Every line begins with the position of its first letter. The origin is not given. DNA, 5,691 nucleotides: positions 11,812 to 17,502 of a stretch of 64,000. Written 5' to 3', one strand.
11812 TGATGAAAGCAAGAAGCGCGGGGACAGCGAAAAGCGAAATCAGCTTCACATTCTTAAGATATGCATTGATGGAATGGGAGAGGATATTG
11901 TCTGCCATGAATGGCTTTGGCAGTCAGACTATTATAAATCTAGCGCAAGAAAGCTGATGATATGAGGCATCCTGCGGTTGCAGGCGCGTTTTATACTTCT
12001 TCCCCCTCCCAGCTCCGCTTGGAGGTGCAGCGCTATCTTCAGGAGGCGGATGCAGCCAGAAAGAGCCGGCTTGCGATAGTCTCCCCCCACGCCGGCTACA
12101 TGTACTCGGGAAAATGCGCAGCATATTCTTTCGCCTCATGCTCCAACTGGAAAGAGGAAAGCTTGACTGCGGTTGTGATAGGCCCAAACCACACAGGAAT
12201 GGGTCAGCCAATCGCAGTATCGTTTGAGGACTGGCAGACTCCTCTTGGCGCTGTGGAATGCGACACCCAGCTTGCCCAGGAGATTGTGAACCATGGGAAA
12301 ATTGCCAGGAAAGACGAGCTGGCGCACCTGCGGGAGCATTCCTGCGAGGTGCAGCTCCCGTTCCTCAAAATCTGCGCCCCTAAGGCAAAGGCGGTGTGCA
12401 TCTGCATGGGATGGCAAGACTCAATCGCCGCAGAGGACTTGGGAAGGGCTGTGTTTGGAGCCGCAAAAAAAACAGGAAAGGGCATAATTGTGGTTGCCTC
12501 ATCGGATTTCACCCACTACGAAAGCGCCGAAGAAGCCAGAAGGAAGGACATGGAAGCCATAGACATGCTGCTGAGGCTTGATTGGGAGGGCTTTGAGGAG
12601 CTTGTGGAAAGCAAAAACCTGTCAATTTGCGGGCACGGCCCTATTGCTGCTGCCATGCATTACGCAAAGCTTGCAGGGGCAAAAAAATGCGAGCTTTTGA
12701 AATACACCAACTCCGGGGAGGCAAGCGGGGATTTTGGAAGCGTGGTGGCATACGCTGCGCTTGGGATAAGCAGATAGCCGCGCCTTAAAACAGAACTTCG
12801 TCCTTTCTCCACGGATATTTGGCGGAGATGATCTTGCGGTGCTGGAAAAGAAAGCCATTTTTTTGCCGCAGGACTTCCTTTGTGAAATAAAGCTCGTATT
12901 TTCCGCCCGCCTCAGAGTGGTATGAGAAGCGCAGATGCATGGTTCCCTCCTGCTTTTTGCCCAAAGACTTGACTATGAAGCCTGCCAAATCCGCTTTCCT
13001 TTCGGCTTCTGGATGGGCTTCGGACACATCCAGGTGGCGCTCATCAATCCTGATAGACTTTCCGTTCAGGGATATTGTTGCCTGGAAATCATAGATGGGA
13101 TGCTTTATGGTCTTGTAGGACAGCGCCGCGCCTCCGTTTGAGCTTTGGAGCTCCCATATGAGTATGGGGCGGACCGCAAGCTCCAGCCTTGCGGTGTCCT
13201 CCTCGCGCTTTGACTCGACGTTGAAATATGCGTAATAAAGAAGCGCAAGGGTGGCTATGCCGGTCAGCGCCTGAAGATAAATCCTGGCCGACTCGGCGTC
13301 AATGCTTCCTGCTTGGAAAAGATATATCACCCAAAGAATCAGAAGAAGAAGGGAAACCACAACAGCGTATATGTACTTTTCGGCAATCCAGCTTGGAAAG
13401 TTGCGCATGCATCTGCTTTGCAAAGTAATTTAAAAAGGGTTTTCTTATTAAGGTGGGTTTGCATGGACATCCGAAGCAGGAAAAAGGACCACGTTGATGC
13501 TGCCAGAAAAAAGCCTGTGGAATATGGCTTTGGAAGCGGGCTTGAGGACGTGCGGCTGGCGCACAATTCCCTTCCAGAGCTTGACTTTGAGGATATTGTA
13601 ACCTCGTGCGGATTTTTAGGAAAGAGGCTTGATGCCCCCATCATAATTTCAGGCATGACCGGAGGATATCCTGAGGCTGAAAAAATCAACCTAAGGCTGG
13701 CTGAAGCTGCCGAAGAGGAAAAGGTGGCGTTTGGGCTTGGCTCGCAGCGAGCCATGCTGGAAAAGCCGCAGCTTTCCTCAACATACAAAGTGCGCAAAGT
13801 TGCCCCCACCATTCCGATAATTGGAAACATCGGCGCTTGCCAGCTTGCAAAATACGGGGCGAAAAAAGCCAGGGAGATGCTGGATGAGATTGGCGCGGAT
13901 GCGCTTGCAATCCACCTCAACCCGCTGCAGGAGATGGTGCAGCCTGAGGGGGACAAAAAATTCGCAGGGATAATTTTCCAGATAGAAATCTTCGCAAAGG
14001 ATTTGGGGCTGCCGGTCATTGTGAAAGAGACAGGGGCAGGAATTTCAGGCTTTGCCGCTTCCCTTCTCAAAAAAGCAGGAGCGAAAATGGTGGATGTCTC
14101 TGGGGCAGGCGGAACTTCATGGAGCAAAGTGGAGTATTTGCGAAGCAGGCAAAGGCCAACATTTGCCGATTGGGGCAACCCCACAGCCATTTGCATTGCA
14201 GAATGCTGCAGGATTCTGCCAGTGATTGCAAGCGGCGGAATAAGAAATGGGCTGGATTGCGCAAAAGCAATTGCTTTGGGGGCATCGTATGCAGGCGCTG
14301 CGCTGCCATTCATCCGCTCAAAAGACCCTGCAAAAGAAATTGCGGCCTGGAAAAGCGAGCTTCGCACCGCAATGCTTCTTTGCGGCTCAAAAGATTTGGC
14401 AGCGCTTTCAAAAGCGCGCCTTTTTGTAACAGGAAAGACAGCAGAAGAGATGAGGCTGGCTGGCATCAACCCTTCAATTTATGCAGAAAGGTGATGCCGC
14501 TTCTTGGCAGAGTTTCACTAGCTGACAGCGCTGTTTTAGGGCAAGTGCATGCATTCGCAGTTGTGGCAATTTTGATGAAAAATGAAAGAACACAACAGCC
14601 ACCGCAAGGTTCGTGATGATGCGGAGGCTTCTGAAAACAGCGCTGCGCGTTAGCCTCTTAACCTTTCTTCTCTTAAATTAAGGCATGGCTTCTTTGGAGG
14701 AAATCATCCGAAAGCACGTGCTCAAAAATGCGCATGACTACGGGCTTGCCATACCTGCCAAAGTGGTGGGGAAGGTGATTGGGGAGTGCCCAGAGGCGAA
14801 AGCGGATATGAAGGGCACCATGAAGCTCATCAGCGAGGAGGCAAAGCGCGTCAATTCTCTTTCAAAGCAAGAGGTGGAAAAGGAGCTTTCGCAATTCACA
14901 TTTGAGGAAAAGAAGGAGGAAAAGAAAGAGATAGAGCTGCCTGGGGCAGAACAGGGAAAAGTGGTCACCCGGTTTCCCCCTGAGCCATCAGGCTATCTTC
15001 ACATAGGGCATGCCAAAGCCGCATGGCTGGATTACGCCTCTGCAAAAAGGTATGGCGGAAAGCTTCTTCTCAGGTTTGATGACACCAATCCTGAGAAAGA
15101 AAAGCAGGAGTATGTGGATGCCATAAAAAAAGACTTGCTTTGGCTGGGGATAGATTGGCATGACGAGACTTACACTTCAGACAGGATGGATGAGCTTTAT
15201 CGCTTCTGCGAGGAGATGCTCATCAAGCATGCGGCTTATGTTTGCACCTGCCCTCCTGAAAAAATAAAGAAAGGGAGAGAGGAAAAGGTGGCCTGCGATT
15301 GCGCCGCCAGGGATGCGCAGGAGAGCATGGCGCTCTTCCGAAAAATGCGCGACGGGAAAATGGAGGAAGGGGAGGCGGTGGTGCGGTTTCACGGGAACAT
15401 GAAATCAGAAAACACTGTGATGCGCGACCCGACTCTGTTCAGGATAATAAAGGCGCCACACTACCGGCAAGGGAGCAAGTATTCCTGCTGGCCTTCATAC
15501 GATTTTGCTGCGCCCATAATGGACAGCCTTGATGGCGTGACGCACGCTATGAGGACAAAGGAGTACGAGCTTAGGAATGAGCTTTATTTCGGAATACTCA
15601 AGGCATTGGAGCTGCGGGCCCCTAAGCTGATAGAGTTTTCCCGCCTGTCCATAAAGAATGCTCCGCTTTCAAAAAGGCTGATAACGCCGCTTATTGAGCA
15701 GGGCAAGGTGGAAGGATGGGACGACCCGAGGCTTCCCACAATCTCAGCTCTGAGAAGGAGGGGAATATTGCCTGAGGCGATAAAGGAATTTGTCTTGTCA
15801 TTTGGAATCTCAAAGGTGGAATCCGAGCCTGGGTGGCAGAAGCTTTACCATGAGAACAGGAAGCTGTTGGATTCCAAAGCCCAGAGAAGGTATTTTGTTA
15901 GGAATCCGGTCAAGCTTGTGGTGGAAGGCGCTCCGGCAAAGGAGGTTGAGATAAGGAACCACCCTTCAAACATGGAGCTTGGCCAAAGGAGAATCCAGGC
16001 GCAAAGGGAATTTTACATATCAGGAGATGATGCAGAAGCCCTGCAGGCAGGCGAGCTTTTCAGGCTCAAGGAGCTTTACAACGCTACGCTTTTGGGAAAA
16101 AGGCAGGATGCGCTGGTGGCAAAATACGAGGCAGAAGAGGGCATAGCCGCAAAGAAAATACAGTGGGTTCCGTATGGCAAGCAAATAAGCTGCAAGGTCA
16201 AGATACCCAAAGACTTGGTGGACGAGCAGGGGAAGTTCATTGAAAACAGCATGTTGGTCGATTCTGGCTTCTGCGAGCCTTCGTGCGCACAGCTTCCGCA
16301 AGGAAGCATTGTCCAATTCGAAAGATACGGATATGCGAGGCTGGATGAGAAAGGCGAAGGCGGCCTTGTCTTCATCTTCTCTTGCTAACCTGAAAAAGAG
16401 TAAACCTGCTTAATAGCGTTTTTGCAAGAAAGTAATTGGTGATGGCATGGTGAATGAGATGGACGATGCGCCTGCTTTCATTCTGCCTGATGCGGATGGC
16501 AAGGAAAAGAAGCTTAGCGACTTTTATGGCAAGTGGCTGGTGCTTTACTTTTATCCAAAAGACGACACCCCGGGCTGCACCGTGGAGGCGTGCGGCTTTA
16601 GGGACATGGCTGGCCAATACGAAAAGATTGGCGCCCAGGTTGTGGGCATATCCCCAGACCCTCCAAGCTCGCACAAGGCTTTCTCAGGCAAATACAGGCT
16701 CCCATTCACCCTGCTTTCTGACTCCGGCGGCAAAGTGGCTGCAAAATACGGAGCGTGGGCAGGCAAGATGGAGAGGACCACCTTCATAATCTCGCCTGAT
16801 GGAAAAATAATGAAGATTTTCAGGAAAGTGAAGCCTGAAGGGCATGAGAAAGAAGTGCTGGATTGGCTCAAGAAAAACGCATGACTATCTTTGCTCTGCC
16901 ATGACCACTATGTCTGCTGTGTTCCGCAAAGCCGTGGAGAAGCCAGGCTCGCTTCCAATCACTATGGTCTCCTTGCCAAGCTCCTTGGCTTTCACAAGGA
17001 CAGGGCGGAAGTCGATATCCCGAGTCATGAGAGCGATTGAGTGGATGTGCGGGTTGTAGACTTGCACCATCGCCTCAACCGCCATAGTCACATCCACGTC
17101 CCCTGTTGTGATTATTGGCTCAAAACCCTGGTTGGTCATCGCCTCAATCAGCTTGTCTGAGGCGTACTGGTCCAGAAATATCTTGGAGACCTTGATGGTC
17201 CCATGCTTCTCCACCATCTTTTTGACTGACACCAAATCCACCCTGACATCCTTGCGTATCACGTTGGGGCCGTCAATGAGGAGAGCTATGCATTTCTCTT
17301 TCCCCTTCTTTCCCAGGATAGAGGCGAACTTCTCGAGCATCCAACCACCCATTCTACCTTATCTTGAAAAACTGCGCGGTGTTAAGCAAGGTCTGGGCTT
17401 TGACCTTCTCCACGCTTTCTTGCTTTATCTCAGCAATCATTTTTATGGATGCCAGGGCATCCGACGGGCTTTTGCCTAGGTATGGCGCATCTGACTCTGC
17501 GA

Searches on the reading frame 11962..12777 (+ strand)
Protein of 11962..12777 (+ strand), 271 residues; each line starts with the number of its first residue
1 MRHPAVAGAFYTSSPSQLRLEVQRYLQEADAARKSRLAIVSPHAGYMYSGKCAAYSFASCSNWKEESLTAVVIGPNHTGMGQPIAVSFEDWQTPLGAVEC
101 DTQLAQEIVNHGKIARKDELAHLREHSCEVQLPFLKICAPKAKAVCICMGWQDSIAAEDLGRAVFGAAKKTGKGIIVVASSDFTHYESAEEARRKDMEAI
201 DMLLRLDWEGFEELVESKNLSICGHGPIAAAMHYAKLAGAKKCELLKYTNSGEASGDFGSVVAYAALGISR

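Call 32: search_protein_families(library=pfam, max_evalue=0.000001, proteins=[window:11962-12777:+])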
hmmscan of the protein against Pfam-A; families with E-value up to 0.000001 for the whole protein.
window:11962-12777:+ (271 aa): 1 family
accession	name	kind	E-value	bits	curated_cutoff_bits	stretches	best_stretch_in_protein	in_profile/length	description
PF01875.22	Memo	-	3.7e-73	246.5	27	1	3-266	1-267/269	Memo-like protein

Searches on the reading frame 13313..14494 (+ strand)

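Call 32: search_protein_families(library=pfam, max_evalue=0.000001, proteins=[window:13313-14494:+])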
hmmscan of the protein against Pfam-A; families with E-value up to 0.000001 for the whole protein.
window:13313-14494:+ (393 aa): 1 family
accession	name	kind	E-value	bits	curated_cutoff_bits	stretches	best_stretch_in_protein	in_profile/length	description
PF01070.24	FMN_dh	-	4.1e-16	59.4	24.9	1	223-369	209-347/350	FMN-dependent dehydrogenase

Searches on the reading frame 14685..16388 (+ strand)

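Call 9: search_protein_families(library=ncbifam, proteins=[window:14685-16388:+])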
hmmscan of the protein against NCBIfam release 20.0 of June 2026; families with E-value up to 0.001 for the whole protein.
window:14685-16388:+ (567 aa): 10 families
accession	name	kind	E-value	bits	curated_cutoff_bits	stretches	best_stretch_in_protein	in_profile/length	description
TIGR00463.1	gltX_arch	equivalog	5.4e-156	520.4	401.75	1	5-566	2-558/560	glutamate--tRNA ligase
NF003169.0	PRK04156.1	equivalog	1.3e-150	502.7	516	1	3-566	4-565/567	glutamate--tRNA ligase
NF011291.0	PRK14703.1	equivalog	4.1e-111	372.5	681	1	87-551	26-532/769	glutamine--tRNA ligase/YqeY domain fusion protein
TIGR00440.1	glnS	equivalog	1.1e-107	361.1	425.8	1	93-462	1-378/524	glutamine--tRNA ligase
TIGR00464.1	gltX_bact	equivalog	7.8e-34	117.4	289.95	1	92-378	1-276/470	glutamate--tRNA ligase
NF004315.1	PRK05710.1-4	equivalog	9.2e-23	81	250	1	95-223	1-126/274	tRNA glutamyl-Q(34) synthetase GluQRS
NF004314.0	PRK05710.1-3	equivalog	1.5e-22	80.3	256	1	91-291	5-195/297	tRNA glutamyl-Q(34) synthetase GluQRS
TIGR03838.1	queuosine_YadB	equivalog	2.7e-20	72.9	276.7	1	94-242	2-150/272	tRNA glutamyl-Q(34) synthetase GluQRS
NF004312.0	PRK05710.1-1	equivalog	5.8e-14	52.2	453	1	90-335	11-244/306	tRNA glutamyl-Q(34) synthetase GluQRS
NF004313.0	PRK05710.1-2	equivalog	2.8e-10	39.9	380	1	92-201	4-114/299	tRNA glutamyl-Q(34) synthetase GluQRS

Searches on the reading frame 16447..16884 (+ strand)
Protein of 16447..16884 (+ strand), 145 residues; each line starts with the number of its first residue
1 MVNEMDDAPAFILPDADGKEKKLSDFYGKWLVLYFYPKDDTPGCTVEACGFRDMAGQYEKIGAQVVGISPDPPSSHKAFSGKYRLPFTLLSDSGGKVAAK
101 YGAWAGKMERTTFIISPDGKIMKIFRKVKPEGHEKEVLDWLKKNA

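Call 32: search_protein_families(library=pfam, max_evalue=0.000001, proteins=[window:16447-16884:+])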
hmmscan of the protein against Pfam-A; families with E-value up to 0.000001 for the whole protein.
window:16447-16884:+ (145 aa): 2 families
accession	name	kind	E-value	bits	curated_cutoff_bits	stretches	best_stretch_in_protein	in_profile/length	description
PF00578.27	AhpC-TSA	-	2.7e-41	140.8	26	1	6-123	3-123/124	AhpC/TSA family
PF08534.16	Redoxin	-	4e-22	79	26.6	1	6-136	4-143/148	Redoxin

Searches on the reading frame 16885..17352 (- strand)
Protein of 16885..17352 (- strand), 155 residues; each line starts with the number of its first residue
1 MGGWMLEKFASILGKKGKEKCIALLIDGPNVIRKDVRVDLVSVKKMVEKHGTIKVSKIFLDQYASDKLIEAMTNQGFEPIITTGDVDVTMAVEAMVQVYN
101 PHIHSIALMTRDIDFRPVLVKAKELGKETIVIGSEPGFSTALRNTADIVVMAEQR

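Call 32: search_protein_families(library=pfam, max_evalue=0.000001, proteins=[window:16885-17352:-])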
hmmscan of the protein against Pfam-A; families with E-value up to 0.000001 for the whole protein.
window:16885-17352:- (155 aa): 1 family
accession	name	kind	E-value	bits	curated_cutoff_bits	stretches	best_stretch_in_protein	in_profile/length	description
PF01936.24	NYN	-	2.4e-22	80.5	24.2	1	22-147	2-139/145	NYN domain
